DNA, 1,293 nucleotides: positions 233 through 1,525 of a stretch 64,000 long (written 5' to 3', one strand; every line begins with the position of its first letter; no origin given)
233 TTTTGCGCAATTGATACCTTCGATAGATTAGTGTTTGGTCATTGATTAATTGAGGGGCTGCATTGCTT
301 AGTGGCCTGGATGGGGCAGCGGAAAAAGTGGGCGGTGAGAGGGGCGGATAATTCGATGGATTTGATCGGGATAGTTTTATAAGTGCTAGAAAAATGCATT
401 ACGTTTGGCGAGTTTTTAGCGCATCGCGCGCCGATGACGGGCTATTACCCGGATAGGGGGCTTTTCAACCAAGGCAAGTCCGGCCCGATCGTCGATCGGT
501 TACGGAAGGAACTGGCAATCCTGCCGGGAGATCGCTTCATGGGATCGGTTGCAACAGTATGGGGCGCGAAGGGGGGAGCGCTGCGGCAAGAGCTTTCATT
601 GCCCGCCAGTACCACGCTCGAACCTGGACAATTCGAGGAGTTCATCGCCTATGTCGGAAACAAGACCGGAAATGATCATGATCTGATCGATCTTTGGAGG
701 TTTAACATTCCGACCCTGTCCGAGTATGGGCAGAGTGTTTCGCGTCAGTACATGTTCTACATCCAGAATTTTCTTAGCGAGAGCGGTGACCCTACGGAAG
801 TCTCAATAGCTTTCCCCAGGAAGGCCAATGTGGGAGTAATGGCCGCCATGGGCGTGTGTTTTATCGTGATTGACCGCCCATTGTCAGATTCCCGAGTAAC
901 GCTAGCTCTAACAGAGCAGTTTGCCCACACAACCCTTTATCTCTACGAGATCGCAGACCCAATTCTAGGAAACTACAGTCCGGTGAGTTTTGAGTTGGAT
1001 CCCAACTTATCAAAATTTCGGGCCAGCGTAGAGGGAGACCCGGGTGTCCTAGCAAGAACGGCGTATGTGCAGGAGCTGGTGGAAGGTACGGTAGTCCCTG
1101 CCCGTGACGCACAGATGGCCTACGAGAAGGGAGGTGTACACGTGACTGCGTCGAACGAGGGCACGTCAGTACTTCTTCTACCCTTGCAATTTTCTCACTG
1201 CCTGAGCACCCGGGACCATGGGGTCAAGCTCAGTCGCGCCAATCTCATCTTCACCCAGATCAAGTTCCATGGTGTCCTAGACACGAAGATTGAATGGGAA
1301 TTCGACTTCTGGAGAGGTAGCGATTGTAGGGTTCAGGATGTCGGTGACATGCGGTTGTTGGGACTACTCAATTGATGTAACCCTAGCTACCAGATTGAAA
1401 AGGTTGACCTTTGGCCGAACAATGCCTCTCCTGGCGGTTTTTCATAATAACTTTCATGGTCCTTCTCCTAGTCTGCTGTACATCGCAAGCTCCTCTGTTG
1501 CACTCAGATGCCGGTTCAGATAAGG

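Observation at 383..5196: GC-rich 4.8-kb foreign block: 717-aa polytopic membrane protein plus a free-standing paralog of its own C-terminal domain plus a secreted protein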

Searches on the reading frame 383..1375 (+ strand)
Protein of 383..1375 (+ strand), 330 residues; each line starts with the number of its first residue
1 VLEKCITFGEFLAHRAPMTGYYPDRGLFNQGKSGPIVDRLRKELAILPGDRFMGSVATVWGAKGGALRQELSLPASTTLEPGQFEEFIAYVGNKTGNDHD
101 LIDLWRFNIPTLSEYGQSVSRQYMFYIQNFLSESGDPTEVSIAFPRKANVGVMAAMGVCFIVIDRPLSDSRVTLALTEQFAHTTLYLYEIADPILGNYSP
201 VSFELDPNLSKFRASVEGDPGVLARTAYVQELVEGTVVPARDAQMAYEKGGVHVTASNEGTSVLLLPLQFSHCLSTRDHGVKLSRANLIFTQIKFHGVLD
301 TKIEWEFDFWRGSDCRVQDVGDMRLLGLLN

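Call 5: search_protein_families(library=pfam, proteins=[window:383-1375:+], max_evalue=1)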
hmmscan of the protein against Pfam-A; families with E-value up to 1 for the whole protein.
window:383-1375:+ (330 aa): 0 families

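Call 32: find_homologous_proteins(query=window:383-1375:+, max_evalue=1e-10)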
Query window:383-1375:+ (330 aa): 6 proteins with E <= 1e-10 among 1868 candidates.
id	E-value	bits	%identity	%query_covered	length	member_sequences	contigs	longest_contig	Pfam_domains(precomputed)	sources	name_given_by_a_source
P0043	3.5e-209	711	100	95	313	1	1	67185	-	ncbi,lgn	-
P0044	5.2e-116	405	55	98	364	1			-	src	-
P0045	1.7e-111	390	55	98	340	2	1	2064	-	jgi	-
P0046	1.7e-105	371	55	90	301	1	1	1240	-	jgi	jgi:hypothetical protein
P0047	5.1e-99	349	58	83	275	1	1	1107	-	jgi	jgi:hypothetical protein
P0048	6.9e-66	240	41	89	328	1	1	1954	-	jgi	jgi:hypothetical protein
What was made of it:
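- The 330-codon frame is fully open, and the annotation pipeline calls it a protein (call 32), so a residual function cannot be excluded. It is annotated as a 313-aa protein (call 32).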

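Call 34: find_encoding_contigs(protein=P0045, flank=3000, max_places=3)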
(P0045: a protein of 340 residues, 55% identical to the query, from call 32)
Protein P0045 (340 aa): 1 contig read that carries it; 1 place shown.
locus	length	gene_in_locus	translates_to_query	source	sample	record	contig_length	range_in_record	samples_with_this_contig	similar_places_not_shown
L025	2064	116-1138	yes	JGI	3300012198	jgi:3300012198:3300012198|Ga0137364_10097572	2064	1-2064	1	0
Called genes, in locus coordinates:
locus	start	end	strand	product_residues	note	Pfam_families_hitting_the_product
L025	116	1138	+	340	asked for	-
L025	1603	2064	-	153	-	?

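Call 67: search_protein_families(library=ncbifam, proteins=[window:383-1375:+], max_evalue=1)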
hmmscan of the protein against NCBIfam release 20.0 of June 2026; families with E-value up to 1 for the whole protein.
window:383-1375:+ (330 aa): 0 families
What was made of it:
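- On Named GT-C sequence families (Pfam PMT/PMT_2, STT3, YfhO, AftA, Emb and others; NCBIfam; solved GT-C sequences): No meaningful NCBIfam hit (call 67).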
